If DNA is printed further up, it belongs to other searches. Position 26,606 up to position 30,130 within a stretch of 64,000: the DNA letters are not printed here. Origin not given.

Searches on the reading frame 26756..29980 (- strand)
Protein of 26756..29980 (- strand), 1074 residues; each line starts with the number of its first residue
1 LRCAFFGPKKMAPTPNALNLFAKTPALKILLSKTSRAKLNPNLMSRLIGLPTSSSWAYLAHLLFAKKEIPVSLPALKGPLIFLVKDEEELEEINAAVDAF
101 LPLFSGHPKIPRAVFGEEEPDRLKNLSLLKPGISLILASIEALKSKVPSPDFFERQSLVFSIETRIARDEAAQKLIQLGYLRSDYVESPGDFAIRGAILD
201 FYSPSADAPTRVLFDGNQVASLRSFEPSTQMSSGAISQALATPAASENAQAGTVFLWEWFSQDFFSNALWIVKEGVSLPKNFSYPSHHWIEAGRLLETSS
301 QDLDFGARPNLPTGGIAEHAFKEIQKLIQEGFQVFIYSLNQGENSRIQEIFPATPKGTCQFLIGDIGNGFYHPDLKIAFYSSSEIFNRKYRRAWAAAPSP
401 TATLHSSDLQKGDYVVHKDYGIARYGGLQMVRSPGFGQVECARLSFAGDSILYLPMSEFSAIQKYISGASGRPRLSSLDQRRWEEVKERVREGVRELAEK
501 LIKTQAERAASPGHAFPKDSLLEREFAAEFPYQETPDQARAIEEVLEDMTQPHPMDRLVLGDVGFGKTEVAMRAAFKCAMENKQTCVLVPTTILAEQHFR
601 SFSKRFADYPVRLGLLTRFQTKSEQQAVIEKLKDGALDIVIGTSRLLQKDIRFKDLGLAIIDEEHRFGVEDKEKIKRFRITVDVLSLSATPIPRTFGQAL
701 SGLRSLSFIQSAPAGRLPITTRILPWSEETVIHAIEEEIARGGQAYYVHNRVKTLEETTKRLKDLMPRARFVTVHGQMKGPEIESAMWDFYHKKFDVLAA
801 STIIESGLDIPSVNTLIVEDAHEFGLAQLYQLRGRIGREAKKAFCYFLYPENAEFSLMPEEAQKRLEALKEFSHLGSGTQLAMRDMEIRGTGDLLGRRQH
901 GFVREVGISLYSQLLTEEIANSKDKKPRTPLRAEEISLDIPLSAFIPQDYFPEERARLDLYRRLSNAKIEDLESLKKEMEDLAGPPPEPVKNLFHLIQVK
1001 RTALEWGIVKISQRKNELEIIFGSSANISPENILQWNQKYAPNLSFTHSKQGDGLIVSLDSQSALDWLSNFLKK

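Call 89: search_protein_families(library=pfam, proteins=[window:26756-29980:-], max_evalue=0.00001)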
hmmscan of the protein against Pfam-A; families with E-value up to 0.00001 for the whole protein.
window:26756-29980:- (1074 aa): 6 families
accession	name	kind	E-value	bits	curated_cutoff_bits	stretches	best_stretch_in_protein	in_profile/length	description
PF00270.35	DEAD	-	1.9e-25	90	26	1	535-694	1-162/167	DEAD/DEAH box helicase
PF03461.20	TRCF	-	2.2e-22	79.6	25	1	941-1032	2-94/95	TRCF domain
PF00271.37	Helicase_C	-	1.1e-20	74.3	23.5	1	733-838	4-108/110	Helicase conserved C-terminal domain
PF17757.6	UvrB_inter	-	2.1e-15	57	22.9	1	161-244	4-88/91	UvrB interaction domain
PF04851.21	ResIII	-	1.9e-12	47.8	22.5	1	535-691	5-162/164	Type III restriction enzyme, res subunit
PF02559.22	CarD_TRCF_RID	-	7.4e-12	45.6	23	1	409-466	1-57/57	CarD-like/TRCF RID domain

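Call 90: find_homologous_proteins(query=window:26756-29980:-, max_evalue=1e-50)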
Query window:26756-29980:- (1074 aa): 72 proteins with E <= 1e-50 among 8000 candidates.
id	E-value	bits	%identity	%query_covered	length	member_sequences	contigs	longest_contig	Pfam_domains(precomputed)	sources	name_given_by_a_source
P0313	0.0e+0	2324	100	96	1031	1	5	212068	PF02559.23,PF00270.36,PF17757.7,PF03461.21,PF00271.38,PF04851.22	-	-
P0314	0.0e+0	1942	83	96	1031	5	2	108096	PF02559.23,PF00270.36,PF17757.7,PF03461.21,PF00271.38,PF04851.22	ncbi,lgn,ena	-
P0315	0.0e+0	1923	83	96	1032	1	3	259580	PF02559.23,PF00270.36,PF17757.7,PF03461.21,PF00271.38,PF04851.22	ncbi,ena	-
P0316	0.0e+0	1832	79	96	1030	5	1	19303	PF02559.23,PF00270.36,PF17757.7,PF03461.21,PF00271.38,PF04851.22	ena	-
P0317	0.0e+0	1811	78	96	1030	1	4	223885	PF02559.23,PF00270.36,PF17757.7,PF03461.21,PF00271.38,PF04851.22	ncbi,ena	-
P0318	0.0e+0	1807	78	96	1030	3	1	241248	PF02559.23,PF00270.36,PF17757.7,PF03461.21,PF00271.38,PF04851.22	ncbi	-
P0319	0.0e+0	1588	68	96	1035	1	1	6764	PF02559.23,PF00270.36,PF17757.7,PF03461.21,PF00271.38,PF04851.22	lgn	-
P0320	0.0e+0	1554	67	96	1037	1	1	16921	PF02559.23,PF00270.36,PF17757.7,PF03461.21,PF00271.38,PF22590.3,PF04851.22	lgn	-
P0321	0.0e+0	1546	67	96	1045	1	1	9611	PF02559.23,PF00270.36,PF17757.7,PF03461.21,PF00271.38,PF04851.22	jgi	jgi:transcription-repair coupling factor (superfamily II helicase)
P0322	0.0e+0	1209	56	96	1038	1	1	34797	PF02559.23,PF00270.36,PF17757.7,PF03461.21,PF00271.38,PF04851.22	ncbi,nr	ncbi:MAG: transcription-repair coupling factor [Elusimicrobia bacterium]|nr:transcription-repair cou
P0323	0.0e+0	1181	54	96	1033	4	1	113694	PF02559.23,PF00270.36,PF17757.7,PF03461.21,PF00271.38,PF04851.22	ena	-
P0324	0.0e+0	1178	54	96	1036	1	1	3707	PF02559.23,PF00270.36,PF14814.12,PF17757.7,PF03461.21,PF00271.38,PF04851.22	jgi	jgi:transcription-repair coupling factor (superfamily II helicase)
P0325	0.0e+0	1174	53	96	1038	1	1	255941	PF02559.23,PF00270.36,PF14814.12,PF17757.7,PF03461.21,PF00271.38,PF04851.22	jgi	jgi:transcription-repair coupling factor (superfamily II helicase)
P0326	0.0e+0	1161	53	96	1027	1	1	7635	PF02559.23,PF00270.36,PF17757.7,PF03461.21,PF00271.38,PF04851.22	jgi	jgi:transcription-repair coupling factor (superfamily II helicase)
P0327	0.0e+0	1152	55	92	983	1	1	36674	PF02559.23,PF00270.36,PF14814.12,PF17757.7,PF03461.21,PF00271.38,PF04851.22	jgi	jgi:transcription-repair coupling factor (superfamily II helicase)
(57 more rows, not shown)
